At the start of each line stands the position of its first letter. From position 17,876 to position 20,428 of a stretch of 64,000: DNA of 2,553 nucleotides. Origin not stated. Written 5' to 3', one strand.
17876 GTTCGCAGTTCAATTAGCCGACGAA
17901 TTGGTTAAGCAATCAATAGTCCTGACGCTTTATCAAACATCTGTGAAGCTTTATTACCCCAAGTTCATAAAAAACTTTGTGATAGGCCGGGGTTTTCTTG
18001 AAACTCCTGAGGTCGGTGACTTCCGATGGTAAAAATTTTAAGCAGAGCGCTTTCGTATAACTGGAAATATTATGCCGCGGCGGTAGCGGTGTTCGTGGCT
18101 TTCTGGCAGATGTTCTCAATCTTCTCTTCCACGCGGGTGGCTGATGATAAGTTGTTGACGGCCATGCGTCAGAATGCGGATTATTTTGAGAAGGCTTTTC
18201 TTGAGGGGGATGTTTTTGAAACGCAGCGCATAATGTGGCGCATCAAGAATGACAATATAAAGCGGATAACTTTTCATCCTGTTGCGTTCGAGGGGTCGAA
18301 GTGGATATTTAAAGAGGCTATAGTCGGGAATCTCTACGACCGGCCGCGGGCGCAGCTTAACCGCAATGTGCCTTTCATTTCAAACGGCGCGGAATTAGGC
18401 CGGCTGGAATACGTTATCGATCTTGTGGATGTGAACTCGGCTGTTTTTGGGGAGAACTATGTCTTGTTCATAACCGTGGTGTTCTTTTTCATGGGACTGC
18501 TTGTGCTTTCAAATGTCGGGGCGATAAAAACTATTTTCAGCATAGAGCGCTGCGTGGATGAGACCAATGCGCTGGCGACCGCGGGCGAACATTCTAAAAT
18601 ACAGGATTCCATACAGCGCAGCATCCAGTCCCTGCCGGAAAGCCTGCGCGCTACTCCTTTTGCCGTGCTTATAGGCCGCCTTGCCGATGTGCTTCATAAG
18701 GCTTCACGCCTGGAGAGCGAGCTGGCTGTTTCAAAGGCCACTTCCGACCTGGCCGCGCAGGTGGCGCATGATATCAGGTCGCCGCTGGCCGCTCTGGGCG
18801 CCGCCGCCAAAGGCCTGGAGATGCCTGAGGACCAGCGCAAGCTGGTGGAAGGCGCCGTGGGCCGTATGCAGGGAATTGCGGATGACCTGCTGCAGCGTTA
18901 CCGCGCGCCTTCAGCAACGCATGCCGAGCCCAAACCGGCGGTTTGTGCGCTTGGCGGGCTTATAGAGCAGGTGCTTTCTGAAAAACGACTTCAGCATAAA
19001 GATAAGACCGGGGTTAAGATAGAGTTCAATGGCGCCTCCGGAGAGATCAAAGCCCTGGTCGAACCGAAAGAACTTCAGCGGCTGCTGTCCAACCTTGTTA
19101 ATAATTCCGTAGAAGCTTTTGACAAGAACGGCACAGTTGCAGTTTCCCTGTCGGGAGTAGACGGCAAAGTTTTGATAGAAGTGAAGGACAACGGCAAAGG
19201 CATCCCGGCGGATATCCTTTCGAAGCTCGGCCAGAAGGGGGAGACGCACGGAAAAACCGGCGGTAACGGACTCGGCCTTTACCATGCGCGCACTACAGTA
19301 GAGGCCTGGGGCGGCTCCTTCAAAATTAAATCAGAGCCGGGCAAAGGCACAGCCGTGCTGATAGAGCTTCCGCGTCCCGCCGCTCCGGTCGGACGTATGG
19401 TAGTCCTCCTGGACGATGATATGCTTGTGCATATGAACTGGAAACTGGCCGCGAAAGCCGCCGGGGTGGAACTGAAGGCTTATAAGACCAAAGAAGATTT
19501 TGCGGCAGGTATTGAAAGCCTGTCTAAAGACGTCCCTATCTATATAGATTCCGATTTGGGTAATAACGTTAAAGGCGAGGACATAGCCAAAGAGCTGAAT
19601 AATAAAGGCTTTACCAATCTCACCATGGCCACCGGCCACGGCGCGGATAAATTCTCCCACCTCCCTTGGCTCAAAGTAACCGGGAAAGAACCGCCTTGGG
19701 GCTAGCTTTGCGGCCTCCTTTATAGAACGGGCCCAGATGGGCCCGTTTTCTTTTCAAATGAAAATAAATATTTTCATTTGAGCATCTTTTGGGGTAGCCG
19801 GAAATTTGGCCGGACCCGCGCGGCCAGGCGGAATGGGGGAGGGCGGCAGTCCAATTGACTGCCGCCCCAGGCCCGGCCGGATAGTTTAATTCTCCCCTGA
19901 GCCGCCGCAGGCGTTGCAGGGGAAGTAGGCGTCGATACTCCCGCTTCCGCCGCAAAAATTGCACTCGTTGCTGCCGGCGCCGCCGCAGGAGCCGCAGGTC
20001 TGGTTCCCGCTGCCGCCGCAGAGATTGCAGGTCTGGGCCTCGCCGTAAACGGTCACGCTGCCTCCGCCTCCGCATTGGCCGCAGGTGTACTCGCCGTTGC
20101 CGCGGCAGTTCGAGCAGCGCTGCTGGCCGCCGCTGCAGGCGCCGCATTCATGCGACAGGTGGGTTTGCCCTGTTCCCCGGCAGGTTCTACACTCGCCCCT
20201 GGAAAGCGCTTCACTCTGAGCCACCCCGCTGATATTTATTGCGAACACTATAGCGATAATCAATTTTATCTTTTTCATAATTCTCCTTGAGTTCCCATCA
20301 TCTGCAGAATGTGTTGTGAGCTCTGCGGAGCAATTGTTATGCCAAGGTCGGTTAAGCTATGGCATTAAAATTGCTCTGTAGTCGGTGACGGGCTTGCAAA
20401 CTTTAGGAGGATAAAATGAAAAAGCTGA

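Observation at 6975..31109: Clustered sigma-54 regulon: eight near-identical -24/-12 promoters and six two-dyad upstream elements around one NtrC-type activator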

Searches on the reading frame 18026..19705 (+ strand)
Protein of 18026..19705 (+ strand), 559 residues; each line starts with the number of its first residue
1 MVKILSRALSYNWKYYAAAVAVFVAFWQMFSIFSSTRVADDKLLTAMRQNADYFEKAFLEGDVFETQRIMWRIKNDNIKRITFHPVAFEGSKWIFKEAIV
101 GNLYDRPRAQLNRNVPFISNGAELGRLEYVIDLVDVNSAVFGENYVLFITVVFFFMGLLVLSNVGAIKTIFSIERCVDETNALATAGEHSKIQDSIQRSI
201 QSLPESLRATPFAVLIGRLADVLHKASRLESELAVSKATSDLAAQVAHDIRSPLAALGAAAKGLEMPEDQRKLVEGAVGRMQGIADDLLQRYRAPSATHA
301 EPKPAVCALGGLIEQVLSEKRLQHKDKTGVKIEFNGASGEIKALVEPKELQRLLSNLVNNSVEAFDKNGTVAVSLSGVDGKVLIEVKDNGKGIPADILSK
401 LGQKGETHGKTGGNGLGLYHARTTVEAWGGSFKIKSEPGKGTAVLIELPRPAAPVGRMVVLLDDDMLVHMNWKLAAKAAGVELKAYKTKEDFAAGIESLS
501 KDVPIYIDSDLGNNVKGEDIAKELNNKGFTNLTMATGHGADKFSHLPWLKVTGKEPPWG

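Call 6: search_protein_families(library=pfam, proteins=[window:18026-19705:+], max_evalue=0.01)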
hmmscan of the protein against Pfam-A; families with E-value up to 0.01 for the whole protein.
window:18026-19705:+ (559 aa): 3 families
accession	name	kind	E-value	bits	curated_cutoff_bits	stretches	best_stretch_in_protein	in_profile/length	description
PF02518.31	HATPase_c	-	6.3e-24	85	26.4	1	347-451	3-110/111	Histidine kinase-, DNA gyrase B-, and HSP90-like ATPase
PF00512.31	HisKA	-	2e-07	31.4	26.9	1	240-293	3-62/66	His Kinase A (phospho-acceptor) domain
PF14501.12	HATPase_c_5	-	8.7e-05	22.8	22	1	347-437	3-91/102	GHKL domain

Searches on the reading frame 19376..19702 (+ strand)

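Call 66: search_protein_families(library=pfam, proteins=[window:19376-19702:+], max_evalue=10)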
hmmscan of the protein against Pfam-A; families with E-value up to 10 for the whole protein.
window:19376-19702:+ (109 aa): 1 family
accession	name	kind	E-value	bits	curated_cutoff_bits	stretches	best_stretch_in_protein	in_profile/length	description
PF00072.30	Response_reg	-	0.04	14.5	30.2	1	9-91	1-82/111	Response regulator receiver domain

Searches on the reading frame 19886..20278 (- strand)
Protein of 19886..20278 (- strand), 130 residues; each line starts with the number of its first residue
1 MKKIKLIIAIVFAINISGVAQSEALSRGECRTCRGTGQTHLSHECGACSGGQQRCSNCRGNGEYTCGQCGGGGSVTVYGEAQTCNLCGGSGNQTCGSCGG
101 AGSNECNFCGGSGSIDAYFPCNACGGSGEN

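Call 6: search_protein_families(library=pfam, proteins=[window:19886-20278:-], max_evalue=0.01)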
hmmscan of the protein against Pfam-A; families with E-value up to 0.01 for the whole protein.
window:19886-20278:- (130 aa): 1 family
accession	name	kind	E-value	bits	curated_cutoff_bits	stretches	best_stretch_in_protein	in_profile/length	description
PF00684.25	DnaJ_CXXCXGXG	-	0.00031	21.4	32.7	0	27-50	41-63/65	DnaJ central domain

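Call 10: search_protein_families(library=ncbifam, proteins=[window:19886-20278:-], max_evalue=0.01)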
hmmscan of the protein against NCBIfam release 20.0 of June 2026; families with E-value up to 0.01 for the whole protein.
window:19886-20278:- (130 aa): 0 families
